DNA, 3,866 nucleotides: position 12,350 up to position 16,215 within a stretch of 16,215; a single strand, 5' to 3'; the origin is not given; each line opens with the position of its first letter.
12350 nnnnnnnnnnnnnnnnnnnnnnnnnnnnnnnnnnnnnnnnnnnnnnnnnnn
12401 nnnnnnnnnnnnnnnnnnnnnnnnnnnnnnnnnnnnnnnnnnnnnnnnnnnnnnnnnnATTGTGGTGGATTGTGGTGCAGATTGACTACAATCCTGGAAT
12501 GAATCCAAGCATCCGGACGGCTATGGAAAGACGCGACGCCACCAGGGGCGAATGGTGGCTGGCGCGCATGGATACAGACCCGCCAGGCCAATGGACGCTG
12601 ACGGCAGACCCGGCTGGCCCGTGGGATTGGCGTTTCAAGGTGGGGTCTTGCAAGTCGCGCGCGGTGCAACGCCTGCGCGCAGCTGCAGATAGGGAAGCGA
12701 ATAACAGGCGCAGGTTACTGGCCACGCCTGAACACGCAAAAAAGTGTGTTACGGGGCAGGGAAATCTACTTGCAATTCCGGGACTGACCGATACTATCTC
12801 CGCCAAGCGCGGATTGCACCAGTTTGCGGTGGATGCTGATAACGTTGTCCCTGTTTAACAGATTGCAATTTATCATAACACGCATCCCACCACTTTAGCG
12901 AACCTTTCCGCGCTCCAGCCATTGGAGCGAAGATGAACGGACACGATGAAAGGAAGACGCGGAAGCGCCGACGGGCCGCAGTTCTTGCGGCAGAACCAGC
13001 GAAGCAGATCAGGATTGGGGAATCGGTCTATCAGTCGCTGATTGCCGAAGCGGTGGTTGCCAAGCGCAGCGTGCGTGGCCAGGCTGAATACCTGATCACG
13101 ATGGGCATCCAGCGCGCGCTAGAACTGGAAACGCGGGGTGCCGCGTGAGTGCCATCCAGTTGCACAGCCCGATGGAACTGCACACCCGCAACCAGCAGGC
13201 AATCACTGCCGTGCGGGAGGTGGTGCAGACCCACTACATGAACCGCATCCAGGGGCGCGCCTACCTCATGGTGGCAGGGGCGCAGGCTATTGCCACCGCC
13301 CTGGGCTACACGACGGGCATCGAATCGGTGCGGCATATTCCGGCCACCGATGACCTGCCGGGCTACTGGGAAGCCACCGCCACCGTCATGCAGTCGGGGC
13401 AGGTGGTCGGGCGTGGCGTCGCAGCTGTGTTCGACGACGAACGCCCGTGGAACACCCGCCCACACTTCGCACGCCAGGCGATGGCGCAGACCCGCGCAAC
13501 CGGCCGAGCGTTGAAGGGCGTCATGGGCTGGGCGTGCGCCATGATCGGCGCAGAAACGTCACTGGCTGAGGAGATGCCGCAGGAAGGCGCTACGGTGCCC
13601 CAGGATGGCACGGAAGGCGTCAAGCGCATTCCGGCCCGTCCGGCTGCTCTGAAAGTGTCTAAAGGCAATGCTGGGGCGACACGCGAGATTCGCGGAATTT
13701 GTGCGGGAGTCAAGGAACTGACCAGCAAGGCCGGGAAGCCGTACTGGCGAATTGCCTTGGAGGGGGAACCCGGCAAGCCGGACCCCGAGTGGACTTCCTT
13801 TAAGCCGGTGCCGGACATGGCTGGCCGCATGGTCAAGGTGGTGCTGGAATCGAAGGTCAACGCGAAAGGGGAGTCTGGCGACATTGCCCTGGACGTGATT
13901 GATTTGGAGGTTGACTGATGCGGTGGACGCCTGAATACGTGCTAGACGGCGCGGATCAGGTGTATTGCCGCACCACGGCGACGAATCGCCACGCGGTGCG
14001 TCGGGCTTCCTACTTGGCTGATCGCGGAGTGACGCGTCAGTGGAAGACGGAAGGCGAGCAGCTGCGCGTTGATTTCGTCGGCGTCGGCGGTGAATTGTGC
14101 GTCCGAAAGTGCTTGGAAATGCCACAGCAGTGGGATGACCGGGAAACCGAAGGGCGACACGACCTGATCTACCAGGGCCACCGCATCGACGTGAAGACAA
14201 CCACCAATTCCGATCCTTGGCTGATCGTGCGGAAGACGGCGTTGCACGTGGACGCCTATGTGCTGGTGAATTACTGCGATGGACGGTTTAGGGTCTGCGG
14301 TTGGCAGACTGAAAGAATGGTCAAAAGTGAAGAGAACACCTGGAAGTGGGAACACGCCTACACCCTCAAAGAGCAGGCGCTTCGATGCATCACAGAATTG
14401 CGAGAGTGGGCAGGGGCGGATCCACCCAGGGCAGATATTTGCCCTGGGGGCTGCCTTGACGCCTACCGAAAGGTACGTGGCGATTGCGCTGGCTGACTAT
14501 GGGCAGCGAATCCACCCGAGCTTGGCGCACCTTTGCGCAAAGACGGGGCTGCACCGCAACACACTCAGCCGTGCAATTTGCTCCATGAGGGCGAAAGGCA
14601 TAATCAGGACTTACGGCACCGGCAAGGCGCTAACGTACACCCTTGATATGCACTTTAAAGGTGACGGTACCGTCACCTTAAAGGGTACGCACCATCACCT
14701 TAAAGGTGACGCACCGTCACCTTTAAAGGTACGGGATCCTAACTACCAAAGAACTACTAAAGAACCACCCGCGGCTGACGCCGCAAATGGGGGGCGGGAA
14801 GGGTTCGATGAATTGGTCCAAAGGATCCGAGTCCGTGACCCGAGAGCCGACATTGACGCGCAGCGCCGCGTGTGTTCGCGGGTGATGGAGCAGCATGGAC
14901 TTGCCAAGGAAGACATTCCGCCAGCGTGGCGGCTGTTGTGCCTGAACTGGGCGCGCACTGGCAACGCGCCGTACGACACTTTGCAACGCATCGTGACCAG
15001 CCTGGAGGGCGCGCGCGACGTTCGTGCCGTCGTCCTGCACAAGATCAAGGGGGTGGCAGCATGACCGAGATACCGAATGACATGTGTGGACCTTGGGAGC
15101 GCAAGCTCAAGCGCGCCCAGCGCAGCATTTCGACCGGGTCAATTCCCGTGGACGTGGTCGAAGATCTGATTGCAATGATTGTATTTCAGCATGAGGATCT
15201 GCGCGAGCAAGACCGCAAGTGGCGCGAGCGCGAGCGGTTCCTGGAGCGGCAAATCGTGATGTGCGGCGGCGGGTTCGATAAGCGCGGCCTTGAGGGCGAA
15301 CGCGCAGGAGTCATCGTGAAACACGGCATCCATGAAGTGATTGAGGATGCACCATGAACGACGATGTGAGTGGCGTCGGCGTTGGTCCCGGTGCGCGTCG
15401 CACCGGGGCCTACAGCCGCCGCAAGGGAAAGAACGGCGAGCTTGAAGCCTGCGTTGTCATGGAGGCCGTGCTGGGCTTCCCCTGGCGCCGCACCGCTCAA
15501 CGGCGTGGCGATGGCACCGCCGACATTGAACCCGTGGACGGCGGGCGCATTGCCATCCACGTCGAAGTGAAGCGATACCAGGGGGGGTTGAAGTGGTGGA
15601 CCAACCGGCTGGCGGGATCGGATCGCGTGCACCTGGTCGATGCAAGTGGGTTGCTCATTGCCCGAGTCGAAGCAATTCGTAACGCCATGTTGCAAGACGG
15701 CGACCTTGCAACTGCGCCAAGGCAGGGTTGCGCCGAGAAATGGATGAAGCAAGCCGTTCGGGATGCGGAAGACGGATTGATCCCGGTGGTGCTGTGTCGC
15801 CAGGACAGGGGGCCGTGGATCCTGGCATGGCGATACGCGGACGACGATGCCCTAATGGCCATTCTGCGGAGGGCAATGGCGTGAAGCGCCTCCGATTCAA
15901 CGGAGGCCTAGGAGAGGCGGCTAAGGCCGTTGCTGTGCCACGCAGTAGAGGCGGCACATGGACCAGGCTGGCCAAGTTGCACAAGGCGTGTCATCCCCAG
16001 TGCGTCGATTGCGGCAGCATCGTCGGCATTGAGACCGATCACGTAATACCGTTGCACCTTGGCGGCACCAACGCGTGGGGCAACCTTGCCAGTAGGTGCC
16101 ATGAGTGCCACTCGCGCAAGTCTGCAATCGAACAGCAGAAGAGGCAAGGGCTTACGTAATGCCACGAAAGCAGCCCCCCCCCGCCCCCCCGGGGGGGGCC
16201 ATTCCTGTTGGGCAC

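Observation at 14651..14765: Origin of replication embedded inside the initiator gene: four dyad iterons at 22-bp phasing plus a tandem 11-mer AT-richer element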

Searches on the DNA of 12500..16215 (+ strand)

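Call 5: search_dna_similar(query=window:12500-16215:+, collection=phages, mode=near)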
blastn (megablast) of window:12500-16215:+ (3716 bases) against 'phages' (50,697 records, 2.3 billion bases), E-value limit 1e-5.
No match.

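Call 60: search_rna_families(source=window, start=14300, end=15200, threshold=evalue, max_evalue=1)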
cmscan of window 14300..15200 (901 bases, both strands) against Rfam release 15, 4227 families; matches with E-value up to 1: 2.
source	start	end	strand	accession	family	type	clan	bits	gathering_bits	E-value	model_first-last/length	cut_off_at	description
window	14648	14735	-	RF04172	MIR8675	Gene; miRNA;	-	26.1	90.8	0.014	1-95/95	no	MIR8675 microRNA precursor family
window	14654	14727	-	RF03705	mir-1278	Gene; miRNA;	-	19.1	61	0.61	1-77/77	no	mir-1278 microRNA precursor family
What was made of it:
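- Tried and rejected: Rfam gave only miRNA-precursor matches far below threshold, caused by the palindromic array (call 60).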
